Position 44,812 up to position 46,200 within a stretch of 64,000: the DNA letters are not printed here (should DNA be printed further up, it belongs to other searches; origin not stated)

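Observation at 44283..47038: IPCT-like cytidylyltransferase convergent with an operon of a TIM-barrel sugar isomerase and an N-terminally extended CDP-alcohol phosphatidyltransferase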

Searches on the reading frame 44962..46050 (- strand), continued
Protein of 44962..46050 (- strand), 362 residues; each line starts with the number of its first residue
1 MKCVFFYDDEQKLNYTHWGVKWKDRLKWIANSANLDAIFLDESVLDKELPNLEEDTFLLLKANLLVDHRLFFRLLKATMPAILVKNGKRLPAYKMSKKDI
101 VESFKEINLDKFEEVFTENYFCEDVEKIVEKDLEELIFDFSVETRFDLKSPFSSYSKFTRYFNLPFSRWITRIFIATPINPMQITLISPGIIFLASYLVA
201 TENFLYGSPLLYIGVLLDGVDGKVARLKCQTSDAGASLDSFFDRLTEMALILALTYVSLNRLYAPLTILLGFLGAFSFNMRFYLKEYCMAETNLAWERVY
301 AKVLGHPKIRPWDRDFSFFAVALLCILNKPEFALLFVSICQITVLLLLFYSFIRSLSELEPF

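Call 69: search_solved_structures(query=A4, max_evalue=0.00001, show_alignments=5)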
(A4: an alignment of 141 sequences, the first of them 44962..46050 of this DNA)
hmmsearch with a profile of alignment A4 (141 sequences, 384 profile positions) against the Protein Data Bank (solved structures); distinct sequences matched with E-value up to 0.00001: 25.
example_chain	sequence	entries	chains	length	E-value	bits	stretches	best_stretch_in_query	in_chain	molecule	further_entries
4o6m_A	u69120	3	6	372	1.1e-77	264.9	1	15-347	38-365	AF2299, a CDP-alcohol phosphotransferase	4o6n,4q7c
4mnd_A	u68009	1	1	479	1.5e-70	241.4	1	1-356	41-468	CTP L-myo-inositol-1-phosphate cytidylyltransferase/CDP-L-myo-inositol myo-inositolphospho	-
5d92_D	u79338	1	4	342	1.1e-33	120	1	16-356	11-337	AF2299 protein,Phosphatidylinositol synthase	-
6wm5_A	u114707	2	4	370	3.1e-33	118.6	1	16-347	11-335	AfCTD-Phosphatidylinositol-phosphate synthase (PIPS) fusion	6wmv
5d91_A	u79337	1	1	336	1.3e-31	113.2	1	16-357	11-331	AF2299 protein,Phosphatidylinositol synthase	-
6h5a_A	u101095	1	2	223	4e-24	88.6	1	152-347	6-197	CDP-diacylglycerol--inositol 3-phosphatidyltransferase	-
6h53_A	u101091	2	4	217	1.6e-23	86.5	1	152-347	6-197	CDP-diacylglycerol--inositol 3-phosphatidyltransferase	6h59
2xme_A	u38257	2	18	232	5.3e-15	58.5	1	1-141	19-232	CTP-INOSITOL-1-PHOSPHATE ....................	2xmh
8hhd_A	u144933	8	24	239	2.4e-14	56.4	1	1-143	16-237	Nucleotidyl transferase | N-acetylmuramate alpha-1-phosphate uridylyltransferase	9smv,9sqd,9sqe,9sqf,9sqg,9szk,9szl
4y7t_A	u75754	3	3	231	6.5e-14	55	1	1-142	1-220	Nucleotidyl transferase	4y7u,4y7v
8gyw_B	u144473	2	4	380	7.6e-11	44.9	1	174-327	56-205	Choline/ethanolaminephosphotransferase 1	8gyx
8ero_A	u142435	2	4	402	1.3e-09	40.8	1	174-286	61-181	Cholinephosphotransferase 1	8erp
9uet_A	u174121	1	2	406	4.2e-09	39.1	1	175-292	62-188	Cholinephosphotransferase 1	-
5z09_A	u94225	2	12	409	7.2e-09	38.4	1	1-145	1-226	Dual sugar-1-phosphate nucleotidylyltransferase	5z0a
7d72_K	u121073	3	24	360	1e-08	37.8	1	1-148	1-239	Mannose-1-phosphate guanyltransferase beta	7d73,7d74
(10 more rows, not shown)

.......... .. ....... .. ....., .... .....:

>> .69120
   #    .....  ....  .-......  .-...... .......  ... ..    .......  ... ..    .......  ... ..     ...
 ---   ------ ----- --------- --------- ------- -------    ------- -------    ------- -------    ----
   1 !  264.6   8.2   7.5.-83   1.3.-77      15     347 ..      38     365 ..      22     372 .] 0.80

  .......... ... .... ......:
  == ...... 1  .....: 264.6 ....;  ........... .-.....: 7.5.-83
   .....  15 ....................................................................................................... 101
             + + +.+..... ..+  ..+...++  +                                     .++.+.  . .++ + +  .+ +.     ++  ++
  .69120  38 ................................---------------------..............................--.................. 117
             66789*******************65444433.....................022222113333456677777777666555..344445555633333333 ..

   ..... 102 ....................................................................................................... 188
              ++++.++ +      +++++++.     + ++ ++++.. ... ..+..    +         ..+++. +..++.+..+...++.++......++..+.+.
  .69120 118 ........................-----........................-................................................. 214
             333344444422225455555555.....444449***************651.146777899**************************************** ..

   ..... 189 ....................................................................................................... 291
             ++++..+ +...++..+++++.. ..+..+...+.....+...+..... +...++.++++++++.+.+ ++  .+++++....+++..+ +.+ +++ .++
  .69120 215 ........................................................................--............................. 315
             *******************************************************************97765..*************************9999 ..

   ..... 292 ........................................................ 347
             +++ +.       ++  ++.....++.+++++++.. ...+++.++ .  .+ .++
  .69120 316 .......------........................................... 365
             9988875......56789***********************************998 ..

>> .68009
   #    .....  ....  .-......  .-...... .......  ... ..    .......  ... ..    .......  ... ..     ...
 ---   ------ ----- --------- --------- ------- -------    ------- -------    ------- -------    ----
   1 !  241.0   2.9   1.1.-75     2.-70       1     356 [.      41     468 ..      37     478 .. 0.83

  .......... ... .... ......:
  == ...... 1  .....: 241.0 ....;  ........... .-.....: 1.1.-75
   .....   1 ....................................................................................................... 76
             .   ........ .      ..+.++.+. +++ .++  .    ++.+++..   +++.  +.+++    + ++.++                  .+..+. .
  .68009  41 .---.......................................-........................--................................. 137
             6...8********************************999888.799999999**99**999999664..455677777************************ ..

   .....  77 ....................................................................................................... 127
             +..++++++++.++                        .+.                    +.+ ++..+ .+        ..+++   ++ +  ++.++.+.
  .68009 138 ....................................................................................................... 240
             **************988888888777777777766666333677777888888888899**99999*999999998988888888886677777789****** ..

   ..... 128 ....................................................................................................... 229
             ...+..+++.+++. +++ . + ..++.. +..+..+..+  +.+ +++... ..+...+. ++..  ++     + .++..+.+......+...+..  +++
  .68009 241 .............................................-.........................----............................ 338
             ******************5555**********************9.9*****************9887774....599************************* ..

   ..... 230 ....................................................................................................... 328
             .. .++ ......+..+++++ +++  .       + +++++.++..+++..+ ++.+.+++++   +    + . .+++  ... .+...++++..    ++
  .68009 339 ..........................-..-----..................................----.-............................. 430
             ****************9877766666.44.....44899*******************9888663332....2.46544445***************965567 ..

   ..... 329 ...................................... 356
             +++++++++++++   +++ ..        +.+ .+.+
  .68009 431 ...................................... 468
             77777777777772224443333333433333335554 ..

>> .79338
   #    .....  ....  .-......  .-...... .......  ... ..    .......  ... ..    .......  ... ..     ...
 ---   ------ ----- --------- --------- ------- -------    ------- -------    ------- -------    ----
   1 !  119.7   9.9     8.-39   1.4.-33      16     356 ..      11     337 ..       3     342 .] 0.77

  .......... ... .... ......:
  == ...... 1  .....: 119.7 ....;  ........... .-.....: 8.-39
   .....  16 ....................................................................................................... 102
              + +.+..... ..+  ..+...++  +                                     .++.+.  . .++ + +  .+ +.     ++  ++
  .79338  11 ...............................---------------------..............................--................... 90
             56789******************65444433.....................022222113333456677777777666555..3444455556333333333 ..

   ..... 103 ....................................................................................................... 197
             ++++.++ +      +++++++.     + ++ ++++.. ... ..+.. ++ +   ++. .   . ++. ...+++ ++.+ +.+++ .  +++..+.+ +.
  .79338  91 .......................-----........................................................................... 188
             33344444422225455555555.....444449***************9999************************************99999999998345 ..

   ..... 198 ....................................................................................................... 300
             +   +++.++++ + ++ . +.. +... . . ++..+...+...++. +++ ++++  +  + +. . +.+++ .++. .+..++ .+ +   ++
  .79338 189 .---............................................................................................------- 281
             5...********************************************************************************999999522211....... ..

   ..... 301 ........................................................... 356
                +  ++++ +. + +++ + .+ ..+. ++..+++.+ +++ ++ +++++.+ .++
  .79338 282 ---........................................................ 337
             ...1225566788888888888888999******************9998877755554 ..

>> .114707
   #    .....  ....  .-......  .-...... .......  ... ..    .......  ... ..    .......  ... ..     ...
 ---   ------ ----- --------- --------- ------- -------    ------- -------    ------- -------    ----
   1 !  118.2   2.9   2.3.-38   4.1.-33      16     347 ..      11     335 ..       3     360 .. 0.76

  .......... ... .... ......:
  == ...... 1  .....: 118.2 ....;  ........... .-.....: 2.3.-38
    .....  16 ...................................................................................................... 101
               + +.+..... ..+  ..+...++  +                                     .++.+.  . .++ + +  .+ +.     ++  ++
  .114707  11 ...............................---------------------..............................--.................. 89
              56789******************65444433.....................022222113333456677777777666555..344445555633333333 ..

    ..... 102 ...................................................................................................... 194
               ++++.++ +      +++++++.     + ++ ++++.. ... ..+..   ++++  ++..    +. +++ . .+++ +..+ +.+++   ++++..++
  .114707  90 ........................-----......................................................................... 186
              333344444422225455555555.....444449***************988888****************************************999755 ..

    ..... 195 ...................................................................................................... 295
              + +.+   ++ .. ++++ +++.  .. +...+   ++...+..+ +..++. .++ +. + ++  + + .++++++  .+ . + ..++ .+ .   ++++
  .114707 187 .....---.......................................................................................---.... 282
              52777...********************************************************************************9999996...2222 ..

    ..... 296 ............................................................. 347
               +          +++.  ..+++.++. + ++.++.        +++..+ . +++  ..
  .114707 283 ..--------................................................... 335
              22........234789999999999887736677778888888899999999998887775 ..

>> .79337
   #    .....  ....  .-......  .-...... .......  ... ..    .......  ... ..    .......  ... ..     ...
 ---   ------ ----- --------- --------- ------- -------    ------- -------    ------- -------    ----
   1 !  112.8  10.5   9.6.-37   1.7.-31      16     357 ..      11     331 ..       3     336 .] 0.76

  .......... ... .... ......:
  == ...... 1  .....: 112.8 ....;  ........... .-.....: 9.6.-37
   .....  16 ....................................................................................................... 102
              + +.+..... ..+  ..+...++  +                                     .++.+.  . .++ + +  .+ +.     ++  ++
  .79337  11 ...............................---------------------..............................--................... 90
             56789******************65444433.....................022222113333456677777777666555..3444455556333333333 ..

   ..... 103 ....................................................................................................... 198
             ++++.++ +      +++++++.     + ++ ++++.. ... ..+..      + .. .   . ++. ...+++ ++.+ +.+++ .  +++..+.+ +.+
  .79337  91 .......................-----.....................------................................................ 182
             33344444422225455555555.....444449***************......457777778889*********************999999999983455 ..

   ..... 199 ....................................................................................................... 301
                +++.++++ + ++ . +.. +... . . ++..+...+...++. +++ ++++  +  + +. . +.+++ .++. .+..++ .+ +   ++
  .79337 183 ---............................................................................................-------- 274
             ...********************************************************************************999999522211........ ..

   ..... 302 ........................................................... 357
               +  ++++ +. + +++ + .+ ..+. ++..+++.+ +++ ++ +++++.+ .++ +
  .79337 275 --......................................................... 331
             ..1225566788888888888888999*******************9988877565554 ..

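Call 72: find_encoding_contigs(protein=P0158, flank=7000, max_places=3)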
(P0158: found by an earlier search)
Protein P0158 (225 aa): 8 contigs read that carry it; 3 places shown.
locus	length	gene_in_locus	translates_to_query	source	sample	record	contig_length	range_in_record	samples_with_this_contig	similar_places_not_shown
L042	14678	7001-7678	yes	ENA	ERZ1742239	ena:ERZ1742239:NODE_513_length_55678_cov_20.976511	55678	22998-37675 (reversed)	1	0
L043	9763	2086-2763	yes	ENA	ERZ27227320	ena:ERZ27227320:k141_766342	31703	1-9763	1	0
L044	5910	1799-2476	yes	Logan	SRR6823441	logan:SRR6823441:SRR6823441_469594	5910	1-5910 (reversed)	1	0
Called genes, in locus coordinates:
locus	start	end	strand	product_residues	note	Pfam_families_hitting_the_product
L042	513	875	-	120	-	-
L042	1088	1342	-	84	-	PF01261:AP_endonuc_2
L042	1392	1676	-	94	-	PF01261:AP_endonuc_2 (weak)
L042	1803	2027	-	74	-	-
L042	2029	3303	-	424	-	PF02040:ArsB, PF03600:CitMHS, PF00939:Na_sulph_symp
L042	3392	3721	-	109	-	PF01451:LMWPc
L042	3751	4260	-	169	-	PF12840:HTH_20, PF01022:HTH_5, PF08279:HTH_11 (weak), PF12802:MarR_2 (weak), PF13384:HTH_23 (weak), PF13412:HTH_24, PF21476:PF0610-like_N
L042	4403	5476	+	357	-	PF01658:Inos-1-P_synth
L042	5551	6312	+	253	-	PF00483:NTP_transferase, PF12804:NTP_transf_3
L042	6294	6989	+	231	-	PF01066:CDP-OH_P_transf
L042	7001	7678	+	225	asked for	PF01066:CDP-OH_P_transf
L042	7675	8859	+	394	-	PF13439:Glyco_transf_4, PF13579:Glyco_trans_4_4, PF00534:Glycos_transf_1, PF20706:GT4-conflict (weak), PF13692:Glyco_trans_1_4, PF13524:Glyco_trans_1_2 (weak)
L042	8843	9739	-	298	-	PF00753:Lactamase_B, PF12706:Lactamase_B_2 (weak)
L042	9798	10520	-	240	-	PF01812:5-FTHF_cyc-lig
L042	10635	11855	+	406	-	-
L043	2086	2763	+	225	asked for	PF01066:CDP-OH_P_transf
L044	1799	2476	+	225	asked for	PF01066:CDP-OH_P_transf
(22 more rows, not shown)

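Call 95: search_protein_families(library=pfam, proteins=[P0010, P0038, P0052, P0135, P0144, P0152, P0103, P0064, P0134, P0027], max_evalue=0.0001)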
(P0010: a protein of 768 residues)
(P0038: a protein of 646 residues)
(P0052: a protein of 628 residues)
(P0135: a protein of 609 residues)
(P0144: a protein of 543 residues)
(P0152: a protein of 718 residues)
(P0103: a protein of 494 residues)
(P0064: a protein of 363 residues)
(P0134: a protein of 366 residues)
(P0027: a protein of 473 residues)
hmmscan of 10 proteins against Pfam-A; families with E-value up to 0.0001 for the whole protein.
P0010 (768 aa): 1 family
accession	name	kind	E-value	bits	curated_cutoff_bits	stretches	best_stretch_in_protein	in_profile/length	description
PF01066.26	CDP-OH_P_transf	-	1.4e-18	68.1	22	2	197-313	2-109/152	CDP-alcohol phosphatidyltransferase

P0038 (646 aa): 5 families
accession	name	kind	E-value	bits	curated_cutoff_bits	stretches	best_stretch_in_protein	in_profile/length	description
PF12804.13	NTP_transf_3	-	5.3e-18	66.1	27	1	8-143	1-126/160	MobA-like NTP transferase domain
PF13875.12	DUF4202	-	6e-17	62.5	35.1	1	477-632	22-178/183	Domain of unknown function (DUF4202)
PF00483.29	NTP_transferase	-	4.2e-11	43.3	21.2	1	8-129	2-124/245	Nucleotidyl transferase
PF01066.26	CDP-OH_P_transf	-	8e-11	43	22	1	276-417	2-137/152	CDP-alcohol phosphatidyltransferase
PF01128.25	IspD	-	9.8e-05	22.6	27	0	8-60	3-55/221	2-C-methyl-D-erythritol 4-phosphate cytidylyltransferase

P0052 (628 aa): 3 families
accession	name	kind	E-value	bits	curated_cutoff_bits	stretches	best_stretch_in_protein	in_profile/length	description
PF01066.26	CDP-OH_P_transf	-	2.5e-11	44.7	22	1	271-415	4-146/152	CDP-alcohol phosphatidyltransferase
PF00483.29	NTP_transferase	-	1.5e-10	41.5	21.2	1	5-228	3-240/245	Nucleotidyl transferase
PF12804.13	NTP_transf_3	-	3.4e-09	37.5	27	1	4-122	1-115/160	MobA-like NTP transferase domain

P0135 (609 aa): 1 family
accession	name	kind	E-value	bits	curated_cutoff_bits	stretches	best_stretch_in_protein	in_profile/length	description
PF01066.26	CDP-OH_P_transf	-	1.6e-24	87.4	22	2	372-528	6-135/152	CDP-alcohol phosphatidyltransferase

P0144 (543 aa): 3 families
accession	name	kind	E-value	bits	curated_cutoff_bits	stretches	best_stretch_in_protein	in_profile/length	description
PF12804.13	NTP_transf_3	-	1.4e-13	51.7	27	1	36-156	1-113/160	MobA-like NTP transferase domain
PF00483.29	NTP_transferase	-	6.4e-11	42.7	21.2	1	36-260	2-236/245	Nucleotidyl transferase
PF01066.26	CDP-OH_P_transf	-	2.5e-08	34.9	22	1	300-396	3-93/152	CDP-alcohol phosphatidyltransferase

P0152 (718 aa): 2 families
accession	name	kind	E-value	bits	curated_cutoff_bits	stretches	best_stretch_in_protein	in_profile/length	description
PF04055.27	Radical_SAM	-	6.2e-12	46.4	29.5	1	2-99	42-143/166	Radical SAM superfamily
PF01066.26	CDP-OH_P_transf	-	8.9e-11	42.8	22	1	533-677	3-143/152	CDP-alcohol phosphatidyltransferase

P0103 (494 aa): 1 family
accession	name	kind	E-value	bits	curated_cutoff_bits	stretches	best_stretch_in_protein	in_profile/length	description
PF01066.26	CDP-OH_P_transf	-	1.4e-10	42.2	22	1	286-381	4-92/152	CDP-alcohol phosphatidyltransferase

P0064 (363 aa): 1 family
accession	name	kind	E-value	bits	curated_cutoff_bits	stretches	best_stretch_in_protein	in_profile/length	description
PF01066.26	CDP-OH_P_transf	-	4.6e-17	63.2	22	1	47-156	2-110/152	CDP-alcohol phosphatidyltransferase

P0134 (366 aa): 2 families
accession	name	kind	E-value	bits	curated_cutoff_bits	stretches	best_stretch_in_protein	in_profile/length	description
PF01066.26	CDP-OH_P_transf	-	3.2e-13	50.8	22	1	117-212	3-99/152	CDP-alcohol phosphatidyltransferase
PF01478.23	Peptidase_A24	-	9.7e-05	23.2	26.5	1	115-209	18-84/104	Type IV leader peptidase family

P0027 (473 aa): 1 family
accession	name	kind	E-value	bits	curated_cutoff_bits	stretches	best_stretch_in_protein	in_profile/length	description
PF01066.26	CDP-OH_P_transf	-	4.4e-08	34.1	22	1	281-412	3-120/152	CDP-alcohol phosphatidyltransferase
